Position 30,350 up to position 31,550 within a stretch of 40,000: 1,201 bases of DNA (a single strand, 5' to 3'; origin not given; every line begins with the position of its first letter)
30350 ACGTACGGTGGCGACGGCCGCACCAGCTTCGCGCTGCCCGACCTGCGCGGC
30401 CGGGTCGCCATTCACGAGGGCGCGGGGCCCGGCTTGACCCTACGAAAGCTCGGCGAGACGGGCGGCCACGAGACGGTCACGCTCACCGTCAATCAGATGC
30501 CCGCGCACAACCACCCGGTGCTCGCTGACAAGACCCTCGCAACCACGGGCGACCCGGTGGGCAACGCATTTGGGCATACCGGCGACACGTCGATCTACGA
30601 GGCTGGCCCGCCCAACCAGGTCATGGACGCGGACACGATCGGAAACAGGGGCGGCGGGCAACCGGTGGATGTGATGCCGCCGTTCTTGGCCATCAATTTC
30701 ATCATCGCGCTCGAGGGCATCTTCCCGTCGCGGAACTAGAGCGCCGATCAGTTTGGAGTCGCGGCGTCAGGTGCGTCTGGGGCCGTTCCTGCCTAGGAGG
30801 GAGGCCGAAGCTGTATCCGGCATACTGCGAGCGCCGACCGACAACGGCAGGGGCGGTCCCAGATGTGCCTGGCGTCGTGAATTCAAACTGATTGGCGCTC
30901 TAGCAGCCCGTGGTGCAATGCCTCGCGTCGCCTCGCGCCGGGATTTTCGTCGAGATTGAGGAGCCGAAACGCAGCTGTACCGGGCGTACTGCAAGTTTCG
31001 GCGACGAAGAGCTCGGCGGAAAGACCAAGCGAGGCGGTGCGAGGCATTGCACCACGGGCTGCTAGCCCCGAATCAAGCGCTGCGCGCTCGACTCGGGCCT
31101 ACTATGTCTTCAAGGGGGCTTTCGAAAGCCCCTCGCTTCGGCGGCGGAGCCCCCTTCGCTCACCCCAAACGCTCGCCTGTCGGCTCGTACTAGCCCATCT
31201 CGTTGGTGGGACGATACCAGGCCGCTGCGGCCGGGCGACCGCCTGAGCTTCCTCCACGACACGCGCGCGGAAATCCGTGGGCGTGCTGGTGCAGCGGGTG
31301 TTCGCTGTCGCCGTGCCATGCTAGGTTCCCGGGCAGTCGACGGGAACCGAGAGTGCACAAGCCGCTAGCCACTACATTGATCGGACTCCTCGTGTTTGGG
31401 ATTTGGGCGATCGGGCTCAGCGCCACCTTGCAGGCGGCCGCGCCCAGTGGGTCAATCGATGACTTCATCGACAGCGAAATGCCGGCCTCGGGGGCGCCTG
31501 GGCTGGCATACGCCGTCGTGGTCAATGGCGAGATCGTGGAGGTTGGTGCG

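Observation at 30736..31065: Two tandem CTAG-bounded hairpins of about 166 nt with strand-specific G:U-compatible mismatches and a covarying apex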

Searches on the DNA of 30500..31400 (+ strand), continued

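Call 38: search_with_rna_model(model_id=R1, sources=[L001, L002, L003, L004, L005, L006, L007, L008, L009, L010, L011, L012, L013, L014, L015, L016, L017, L018, L019, L020, L021, L022, L023, L024, L025, L026, L027, L028, L029, L030, L031, L032, L033, L034, L035, L036, L037, L038, L039, L040, L041, L042, L043, L044, L045, L046, L047, L048, L049, L050, L051, L052, L053, L054, L055, L056, L057, L058, L059, L060, L061, L062, L063, L064, L065, L066, L067, L068, L069, L070, L071, L072, L073, L074, L075, L076, L077, L078, L079, L080, L081, L082, L083, L084, L085, L086, L087, L088, L089, L090, L091, L092, L093, L094, L095, L096, L097, L098, L099, L100], max_evalue=0.001)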
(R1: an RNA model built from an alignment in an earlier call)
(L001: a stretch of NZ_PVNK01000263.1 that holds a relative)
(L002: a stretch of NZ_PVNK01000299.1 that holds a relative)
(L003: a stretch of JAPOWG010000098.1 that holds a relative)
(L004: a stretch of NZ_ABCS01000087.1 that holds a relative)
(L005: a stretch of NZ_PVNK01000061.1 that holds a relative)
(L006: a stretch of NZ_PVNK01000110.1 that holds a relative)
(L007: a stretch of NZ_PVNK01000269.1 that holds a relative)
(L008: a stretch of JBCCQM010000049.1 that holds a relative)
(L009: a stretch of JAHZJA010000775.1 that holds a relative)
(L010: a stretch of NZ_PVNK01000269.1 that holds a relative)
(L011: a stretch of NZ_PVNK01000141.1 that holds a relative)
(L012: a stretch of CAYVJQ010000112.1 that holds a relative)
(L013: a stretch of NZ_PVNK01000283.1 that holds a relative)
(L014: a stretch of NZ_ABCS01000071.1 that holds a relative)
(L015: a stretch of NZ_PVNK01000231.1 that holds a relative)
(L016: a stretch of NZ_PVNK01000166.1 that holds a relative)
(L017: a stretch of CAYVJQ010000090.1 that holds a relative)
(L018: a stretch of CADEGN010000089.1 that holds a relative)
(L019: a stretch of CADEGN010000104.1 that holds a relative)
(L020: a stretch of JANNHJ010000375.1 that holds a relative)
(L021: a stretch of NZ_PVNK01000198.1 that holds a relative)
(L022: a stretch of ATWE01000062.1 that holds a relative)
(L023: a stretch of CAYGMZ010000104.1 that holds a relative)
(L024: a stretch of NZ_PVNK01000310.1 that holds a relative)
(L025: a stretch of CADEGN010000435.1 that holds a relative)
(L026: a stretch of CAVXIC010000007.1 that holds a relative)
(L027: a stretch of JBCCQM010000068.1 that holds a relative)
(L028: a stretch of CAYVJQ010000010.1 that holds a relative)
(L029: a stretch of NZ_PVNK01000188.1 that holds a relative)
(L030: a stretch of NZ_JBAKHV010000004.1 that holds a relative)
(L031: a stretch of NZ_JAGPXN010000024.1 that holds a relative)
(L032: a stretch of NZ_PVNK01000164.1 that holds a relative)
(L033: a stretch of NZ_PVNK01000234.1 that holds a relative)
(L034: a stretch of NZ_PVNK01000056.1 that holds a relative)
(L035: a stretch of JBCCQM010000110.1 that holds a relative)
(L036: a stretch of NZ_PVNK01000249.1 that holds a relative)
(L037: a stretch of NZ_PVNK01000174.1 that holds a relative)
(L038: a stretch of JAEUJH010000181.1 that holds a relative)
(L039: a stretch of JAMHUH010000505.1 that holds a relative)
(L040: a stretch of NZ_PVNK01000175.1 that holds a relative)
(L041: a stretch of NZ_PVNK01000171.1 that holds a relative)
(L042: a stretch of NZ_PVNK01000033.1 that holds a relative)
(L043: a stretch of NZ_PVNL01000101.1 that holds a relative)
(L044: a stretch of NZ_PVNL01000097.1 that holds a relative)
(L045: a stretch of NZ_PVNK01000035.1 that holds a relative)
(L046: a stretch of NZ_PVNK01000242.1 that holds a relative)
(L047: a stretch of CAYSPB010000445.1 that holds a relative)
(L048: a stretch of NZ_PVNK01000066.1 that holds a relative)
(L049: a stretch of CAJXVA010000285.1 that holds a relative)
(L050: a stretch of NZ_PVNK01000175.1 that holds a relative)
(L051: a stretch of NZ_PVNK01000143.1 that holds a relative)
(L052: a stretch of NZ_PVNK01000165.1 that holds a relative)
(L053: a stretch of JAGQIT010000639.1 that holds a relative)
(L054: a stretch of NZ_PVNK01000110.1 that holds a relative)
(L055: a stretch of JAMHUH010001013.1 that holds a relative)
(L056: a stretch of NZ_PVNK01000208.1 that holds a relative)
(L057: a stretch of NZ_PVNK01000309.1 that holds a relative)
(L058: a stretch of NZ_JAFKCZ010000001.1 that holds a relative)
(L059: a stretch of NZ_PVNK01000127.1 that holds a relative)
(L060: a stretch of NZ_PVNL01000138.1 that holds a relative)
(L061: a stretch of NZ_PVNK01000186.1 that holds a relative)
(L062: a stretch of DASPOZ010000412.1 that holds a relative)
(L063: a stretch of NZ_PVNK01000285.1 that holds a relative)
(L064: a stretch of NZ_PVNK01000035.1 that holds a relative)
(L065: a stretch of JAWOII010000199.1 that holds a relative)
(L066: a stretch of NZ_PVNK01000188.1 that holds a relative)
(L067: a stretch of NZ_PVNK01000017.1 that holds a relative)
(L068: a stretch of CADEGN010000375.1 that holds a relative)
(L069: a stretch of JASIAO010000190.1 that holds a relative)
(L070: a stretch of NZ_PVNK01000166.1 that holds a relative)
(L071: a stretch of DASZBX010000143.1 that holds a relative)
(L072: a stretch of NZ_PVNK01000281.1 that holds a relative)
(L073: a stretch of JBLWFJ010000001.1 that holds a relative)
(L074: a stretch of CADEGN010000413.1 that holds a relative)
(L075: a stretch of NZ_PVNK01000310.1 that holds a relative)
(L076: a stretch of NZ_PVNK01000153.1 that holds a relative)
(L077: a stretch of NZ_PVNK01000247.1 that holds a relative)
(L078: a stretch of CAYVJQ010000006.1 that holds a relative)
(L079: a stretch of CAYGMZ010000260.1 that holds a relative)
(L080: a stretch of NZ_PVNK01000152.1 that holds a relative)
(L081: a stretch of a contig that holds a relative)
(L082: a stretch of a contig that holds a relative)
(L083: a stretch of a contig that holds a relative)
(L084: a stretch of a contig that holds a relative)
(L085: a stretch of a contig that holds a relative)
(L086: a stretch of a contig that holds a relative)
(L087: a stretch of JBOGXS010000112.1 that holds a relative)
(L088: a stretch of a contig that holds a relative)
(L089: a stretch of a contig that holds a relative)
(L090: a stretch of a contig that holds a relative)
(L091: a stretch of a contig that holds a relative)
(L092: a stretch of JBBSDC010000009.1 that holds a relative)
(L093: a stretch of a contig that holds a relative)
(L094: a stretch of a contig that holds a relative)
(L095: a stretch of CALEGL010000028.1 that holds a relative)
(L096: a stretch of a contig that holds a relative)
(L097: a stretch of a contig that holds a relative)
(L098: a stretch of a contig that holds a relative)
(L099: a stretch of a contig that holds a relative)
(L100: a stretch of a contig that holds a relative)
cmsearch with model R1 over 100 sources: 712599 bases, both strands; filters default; matches with E-value up to 0.001: 195.
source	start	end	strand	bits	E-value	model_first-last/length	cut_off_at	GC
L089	529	694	-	175.4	1.9e-31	1-167/167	no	0.66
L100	1389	1554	-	173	5.8e-31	1-167/167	no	0.66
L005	604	769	+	172.9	5.8e-31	1-167/167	no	0.66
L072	1698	1863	+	172.5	7e-31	1-167/167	no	0.66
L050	4773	4938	+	172.5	7.1e-31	1-167/167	no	0.64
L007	5104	5269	-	172.3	7.7e-31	1-167/167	no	0.66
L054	1199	1364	-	172.2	8e-31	1-167/167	no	0.64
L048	397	562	-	171.7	1e-30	1-167/167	no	0.64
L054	258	423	-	171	1.4e-30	1-167/167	no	0.66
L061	7590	7755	-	171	1.4e-30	1-167/167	no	0.66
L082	3106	3271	-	170.6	1.6e-30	1-167/167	no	0.64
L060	2605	2770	+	170.4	1.8e-30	1-167/167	no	0.66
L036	5625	5790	-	170.2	2e-30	1-167/167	no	0.66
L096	6557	6722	+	170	2.1e-30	1-167/167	no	0.66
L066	1851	2016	+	169.8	2.3e-30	1-167/167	no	0.64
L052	7603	7768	+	169.7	2.5e-30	1-167/167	no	0.66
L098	6737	6902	-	169.6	2.6e-30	1-167/167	no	0.67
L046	864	1029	-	169.5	2.7e-30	1-167/167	no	0.66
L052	2242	2407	-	169.1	3.3e-30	1-167/167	no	0.65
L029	4955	5120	-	168.3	4.7e-30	1-167/167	no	0.64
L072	4892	5057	+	168.1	5e-30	1-167/167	no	0.65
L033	2148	2313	+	168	5.3e-30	1-167/167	no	0.66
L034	477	643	-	167.7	6.1e-30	1-167/167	no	0.66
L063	1578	1743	-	167.7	6.2e-30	1-167/167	no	0.66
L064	3318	3483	+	166.9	8.8e-30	1-167/167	no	0.64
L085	2943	3108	+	166.8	9.1e-30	1-167/167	no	0.67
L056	7505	7670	-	166.6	1e-29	1-167/167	no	0.66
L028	5741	5906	-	166.6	1e-29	1-167/167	no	0.66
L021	5824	5989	+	166.5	1e-29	1-167/167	no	0.63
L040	6564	6729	+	166.4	1.1e-29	1-167/167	no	0.67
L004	5107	5273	-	166.3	1.1e-29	1-167/167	no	0.62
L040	3573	3738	-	166.3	1.1e-29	1-167/167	no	0.66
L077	124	289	+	166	1.3e-29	1-167/167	no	0.66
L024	527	692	+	165.9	1.4e-29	1-167/167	no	0.66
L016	7569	7734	-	165.9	1.4e-29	1-167/167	no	0.63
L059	2398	2563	-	165.6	1.6e-29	1-167/167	no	0.67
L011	3572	3737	+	165.4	1.7e-29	1-167/167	no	0.64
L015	5835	6000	-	165.1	2e-29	1-167/167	no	0.64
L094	415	580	+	164.7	2.3e-29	1-167/167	no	0.64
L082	3397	3562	-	164.3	2.8e-29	1-167/167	no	0.67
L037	751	916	-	164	3.2e-29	1-167/167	no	0.65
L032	6996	7161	+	163.9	3.3e-29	1-167/167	no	0.64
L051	7598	7763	+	163.6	3.9e-29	1-167/167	no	0.66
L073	1231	1398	+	163.1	4.7e-29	1-167/167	no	0.65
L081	684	849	-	163.1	4.7e-29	1-167/167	no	0.66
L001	4314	4479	-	161.5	9.9e-29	1-167/167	no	0.66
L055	198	363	+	161.4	1e-28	1-167/167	no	0.64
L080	2618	2783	-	161.2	1.1e-28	1-167/167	no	0.67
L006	6958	7123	+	161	1.2e-28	1-167/167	no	0.66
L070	430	595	-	160.4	1.6e-28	1-167/167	no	0.65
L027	4188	4353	-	160.3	1.7e-28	1-167/167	no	0.63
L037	1407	1572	-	159.9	2e-28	1-167/167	no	0.66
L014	5208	5374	+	158.8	3.3e-28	1-167/167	no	0.62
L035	5436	5601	-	158.8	3.4e-28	1-167/167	no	0.64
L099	7476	7641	+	157.8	5.2e-28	1-167/167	no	0.66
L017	1147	1312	+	157.6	5.7e-28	1-167/167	no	0.64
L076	1625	1787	-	157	7.3e-28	1-167/167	no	0.64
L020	631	796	-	156.7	8.4e-28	1-167/167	no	0.67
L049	6666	6831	+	153.1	4.4e-27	1-167/167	no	0.63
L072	4094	4259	-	152.7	5.2e-27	1-167/167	no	0.66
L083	4963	5130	+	150.7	1.3e-26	1-167/167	no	0.63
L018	3807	3974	+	149.8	1.9e-26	1-167/167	no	0.7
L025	472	639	-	149.8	1.9e-26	1-167/167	no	0.7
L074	22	189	+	149.8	1.9e-26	1-167/167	no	0.7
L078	7303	7468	-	149.5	2.1e-26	1-167/167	no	0.64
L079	3037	3203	-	149.1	2.6e-26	1-167/167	no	0.66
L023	5485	5651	+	148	4.2e-26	1-167/167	no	0.68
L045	5498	5659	+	142.2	5.8e-25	1-167/167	no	0.64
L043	5900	6068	+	131.5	6.9e-23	1-167/167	no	0.63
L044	614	781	-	130.5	1.1e-22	1-167/167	no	0.62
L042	1900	2035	+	126.6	6.4e-22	16-152/167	no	0.65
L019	1691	1860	-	124.1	1.9e-21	1-167/167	no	0.72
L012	1462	1622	+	121.7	5.5e-21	1-167/167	no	0.67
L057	5596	5754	-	119.5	1.6e-20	1-167/167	no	0.64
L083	2920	3055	+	118.3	2.6e-20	16-152/167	no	0.62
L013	1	141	+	118.2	2.7e-20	26-167/167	5'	0.65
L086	1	135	-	117.3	4e-20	1-136/167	3'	0.63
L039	2280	2433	-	116.3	6.3e-20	1-167/167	no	0.67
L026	2752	2914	+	114.1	1.7e-19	1-167/167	no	0.63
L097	413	578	+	111.2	6.3e-19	1-167/167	no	0.67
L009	4659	4802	+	108.9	1.8e-18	1-145/167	3'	0.62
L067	7284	7410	+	108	2.7e-18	1-128/167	3'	0.64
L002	3034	3159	+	106.6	5e-18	1-127/167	3'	0.63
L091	3794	3919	+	105.2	9.5e-18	1-127/167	3'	0.63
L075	7336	7461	-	103.9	1.7e-17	41-167/167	5'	0.63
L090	1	126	+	103.9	1.7e-17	41-167/167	5'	0.63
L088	1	125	+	103.4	2.1e-17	42-167/167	5'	0.63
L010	1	127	-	102.8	2.8e-17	1-128/167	3'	0.65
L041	1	120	-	101.8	4.3e-17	1-120/167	3'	0.64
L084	529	646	+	99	1.5e-16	1-118/167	3'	0.64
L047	3660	3826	+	98.9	1.6e-16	1-167/167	no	0.66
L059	2398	2563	+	96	5.9e-16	1-167/167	no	0.67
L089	529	694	+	95.9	6e-16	1-167/167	no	0.66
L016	7569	7734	+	95.4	7.5e-16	1-167/167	no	0.63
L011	3572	3737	-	95.3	7.9e-16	1-167/167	no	0.64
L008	3065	3200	+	94.9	9.6e-16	16-152/167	no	0.63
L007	5104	5269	+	94.6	1.1e-15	1-167/167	no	0.66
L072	1698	1863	-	94.1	1.3e-15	1-167/167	no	0.66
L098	6737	6902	+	93.5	1.8e-15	1-167/167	no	0.67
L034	477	643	+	93.4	1.8e-15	1-167/167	no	0.66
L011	118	238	-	93.2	2e-15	1-167/167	no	0.65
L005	604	769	-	92.6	2.7e-15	1-167/167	no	0.66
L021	5824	5989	-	92.1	3.4e-15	1-167/167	no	0.63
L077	124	289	-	91.6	4.1e-15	1-167/167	no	0.66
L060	2605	2770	-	91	5.5e-15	1-167/167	no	0.66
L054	258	423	+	90.7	6.3e-15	1-167/167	no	0.66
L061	7590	7755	+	90.7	6.3e-15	1-167/167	no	0.66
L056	7505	7670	+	90.6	6.6e-15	1-167/167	no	0.66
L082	3106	3271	+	90.5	6.9e-15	1-167/167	no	0.64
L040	3573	3738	+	89.9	9e-15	1-167/167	no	0.66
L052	7603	7768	-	89.8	9.6e-15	1-167/167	no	0.66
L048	397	562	+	89.4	1.1e-14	1-167/167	no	0.64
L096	6557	6722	-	89.3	1.2e-14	1-167/167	no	0.66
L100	1389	1554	+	89.2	1.3e-14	1-167/167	no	0.66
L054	1199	1364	+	89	1.3e-14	1-167/167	no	0.64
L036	5625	5790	+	88.7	1.5e-14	1-167/167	no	0.66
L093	3213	3342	-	88.6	1.6e-14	38-167/167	5'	0.59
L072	4892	5057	-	88.5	1.7e-14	1-167/167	no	0.65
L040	6564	6729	-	88.2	2e-14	1-167/167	no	0.67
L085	2943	3108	-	88.1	2e-14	1-167/167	no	0.67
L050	4773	4938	-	88.1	2e-14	1-167/167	no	0.64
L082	3397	3562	+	88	2.1e-14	1-167/167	no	0.67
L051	7598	7763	-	87.7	2.4e-14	1-167/167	no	0.66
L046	864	1029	+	87.5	2.7e-14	1-167/167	no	0.66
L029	4955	5120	+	87.3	2.9e-14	1-167/167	no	0.64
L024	527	692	-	87.2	3e-14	1-167/167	no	0.66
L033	2148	2313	-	87.2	3e-14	1-167/167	no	0.66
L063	1578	1743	+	86.5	4.1e-14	1-167/167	no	0.66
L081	684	849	+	85.8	5.6e-14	1-167/167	no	0.66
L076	1625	1787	+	85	8.3e-14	1-167/167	no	0.64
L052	2242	2407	+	84.9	8.4e-14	1-167/167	no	0.65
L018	3807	3974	-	84.1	1.2e-13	1-167/167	no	0.7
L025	472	639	+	84.1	1.2e-13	1-167/167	no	0.7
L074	22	189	-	84.1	1.2e-13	1-167/167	no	0.7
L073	1231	1398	-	83.7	1.4e-13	1-167/167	no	0.65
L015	5835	6000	+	83.7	1.5e-13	1-167/167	no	0.64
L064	3318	3483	-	83.5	1.6e-13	1-167/167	no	0.64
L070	430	595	+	83.5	1.6e-13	1-167/167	no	0.65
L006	6958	7123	-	83.1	1.9e-13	1-167/167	no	0.66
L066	1851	2016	-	83.1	1.9e-13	1-167/167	no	0.64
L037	751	916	+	82.8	2.2e-13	1-167/167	no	0.65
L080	2618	2783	+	82.4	2.6e-13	1-167/167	no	0.67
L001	4314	4479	+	82.2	2.8e-13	1-167/167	no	0.66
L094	415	580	-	81.6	3.7e-13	1-167/167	no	0.64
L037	1407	1572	+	81.3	4.3e-13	1-167/167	no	0.66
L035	5436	5601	+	80.9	5.1e-13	1-167/167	no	0.64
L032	6996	7161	-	80.5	6.2e-13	1-167/167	no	0.64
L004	5107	5273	+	78.6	1.4e-12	1-167/167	no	0.62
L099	7476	7641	-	78.4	1.5e-12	1-167/167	no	0.66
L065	7050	7171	-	78.2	1.7e-12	23-145/167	no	0.67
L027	4188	4353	+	76.7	3.3e-12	1-167/167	no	0.63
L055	198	363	-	76.3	3.9e-12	1-167/167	no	0.64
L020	631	796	+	76.1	4.4e-12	1-167/167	no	0.67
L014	5208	5374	-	76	4.6e-12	1-167/167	no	0.62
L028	5741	5906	+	76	4.7e-12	1-167/167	no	0.66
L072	4094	4259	+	75.8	5e-12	1-167/167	no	0.66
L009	4498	4657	-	68.6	1.3e-10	1-167/167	no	0.65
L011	118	238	+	68.3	1.4e-10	1-167/167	no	0.65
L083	4963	5130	-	68.2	1.5e-10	1-167/167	no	0.63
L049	6666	6831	-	67.9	1.7e-10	1-167/167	no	0.63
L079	3037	3203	+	63.8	1.1e-09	1-167/167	no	0.66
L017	1147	1312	-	63.3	1.3e-09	1-167/167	no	0.64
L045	5498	5659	-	62.9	1.6e-09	1-167/167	no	0.64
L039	1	93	-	61.5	3.1e-09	1-93/167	3'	0.72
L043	5900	6068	-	60.5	4.9e-09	1-167/167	no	0.63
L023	5485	5651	-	59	9.6e-09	1-167/167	no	0.68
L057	7027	7120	-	57.8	1.6e-08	38-130/167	no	0.61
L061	2485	2610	+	57.1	2.2e-08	1-167/167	no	0.65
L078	7303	7468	+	56.4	3.1e-08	1-167/167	no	0.64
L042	1888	2050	-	54.4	7.5e-08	1-167/167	no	0.65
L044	614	781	+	53.6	1e-07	1-167/167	no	0.62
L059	2258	2377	+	51.1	3.2e-07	24-144/167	no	0.69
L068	1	98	+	48.5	1.1e-06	71-167/167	5'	0.68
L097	413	578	-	46.6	2.5e-06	1-167/167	no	0.67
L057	5596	5754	+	43.4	1e-05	1-167/167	no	0.64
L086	1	135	+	42.6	1.5e-05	32-167/167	5'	0.63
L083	2908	3070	-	41.4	2.6e-05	1-167/167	no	0.63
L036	3726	3793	-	39.7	5.4e-05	1-167/167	no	0.74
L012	1462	1622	-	39.1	7.3e-05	1-167/167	no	0.67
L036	3726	3793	+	38.7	8.6e-05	1-167/167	no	0.74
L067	7284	7410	-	38.4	9.7e-05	41-167/167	5'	0.64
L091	3794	3919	-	37.4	0.00015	42-167/167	5'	0.63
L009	4659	4802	-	37.1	0.00018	23-167/167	5'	0.62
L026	2752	2914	-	37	0.00018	1-167/167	no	0.63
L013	1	141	-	36.6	0.00022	1-142/167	3'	0.65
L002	3034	3159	-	36.3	0.00026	42-167/167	5'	0.63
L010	1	127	+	36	0.00029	41-167/167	5'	0.65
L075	7336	7461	+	35.9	0.0003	1-128/167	3'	0.63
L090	1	126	-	35.9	0.0003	1-128/167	3'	0.63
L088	1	125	-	35.4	0.00037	1-127/167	3'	0.63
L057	7764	7822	+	35.2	0.00042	55-113/167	no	0.59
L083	2692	2778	-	34.9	0.00048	1-167/167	no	0.69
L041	1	120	+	34.7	0.00052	48-167/167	5'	0.64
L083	2692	2778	+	34.5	0.00056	1-167/167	no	0.69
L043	6150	6353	-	34.5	0.00056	1-167/167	no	0.59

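Call 73: search_dna_similar(query=window:30736-31193:+, collection=plasmids, mode=distant, max_rows=10)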
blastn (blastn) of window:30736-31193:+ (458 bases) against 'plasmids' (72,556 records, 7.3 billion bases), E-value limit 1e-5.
No match.

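Call 86: search_dna_similar(query=window:30736-31065:+, collection=phages, mode=distant, max_rows=10, max_evalue=0.01)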
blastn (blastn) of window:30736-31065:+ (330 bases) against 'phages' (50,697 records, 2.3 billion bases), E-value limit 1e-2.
No match.

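Call 91: search_with_rna_model(model_id=R1, source=L107, max_evalue=0.01, show_alignments=1)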
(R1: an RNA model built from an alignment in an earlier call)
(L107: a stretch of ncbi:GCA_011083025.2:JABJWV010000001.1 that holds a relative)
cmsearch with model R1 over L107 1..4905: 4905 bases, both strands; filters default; matches with E-value up to 0.01: 2.
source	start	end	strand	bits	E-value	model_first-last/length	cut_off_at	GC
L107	2656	2821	+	168.6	2.8e-32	1-167/167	no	0.63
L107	2656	2821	-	82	2.2e-15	1-167/167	no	0.63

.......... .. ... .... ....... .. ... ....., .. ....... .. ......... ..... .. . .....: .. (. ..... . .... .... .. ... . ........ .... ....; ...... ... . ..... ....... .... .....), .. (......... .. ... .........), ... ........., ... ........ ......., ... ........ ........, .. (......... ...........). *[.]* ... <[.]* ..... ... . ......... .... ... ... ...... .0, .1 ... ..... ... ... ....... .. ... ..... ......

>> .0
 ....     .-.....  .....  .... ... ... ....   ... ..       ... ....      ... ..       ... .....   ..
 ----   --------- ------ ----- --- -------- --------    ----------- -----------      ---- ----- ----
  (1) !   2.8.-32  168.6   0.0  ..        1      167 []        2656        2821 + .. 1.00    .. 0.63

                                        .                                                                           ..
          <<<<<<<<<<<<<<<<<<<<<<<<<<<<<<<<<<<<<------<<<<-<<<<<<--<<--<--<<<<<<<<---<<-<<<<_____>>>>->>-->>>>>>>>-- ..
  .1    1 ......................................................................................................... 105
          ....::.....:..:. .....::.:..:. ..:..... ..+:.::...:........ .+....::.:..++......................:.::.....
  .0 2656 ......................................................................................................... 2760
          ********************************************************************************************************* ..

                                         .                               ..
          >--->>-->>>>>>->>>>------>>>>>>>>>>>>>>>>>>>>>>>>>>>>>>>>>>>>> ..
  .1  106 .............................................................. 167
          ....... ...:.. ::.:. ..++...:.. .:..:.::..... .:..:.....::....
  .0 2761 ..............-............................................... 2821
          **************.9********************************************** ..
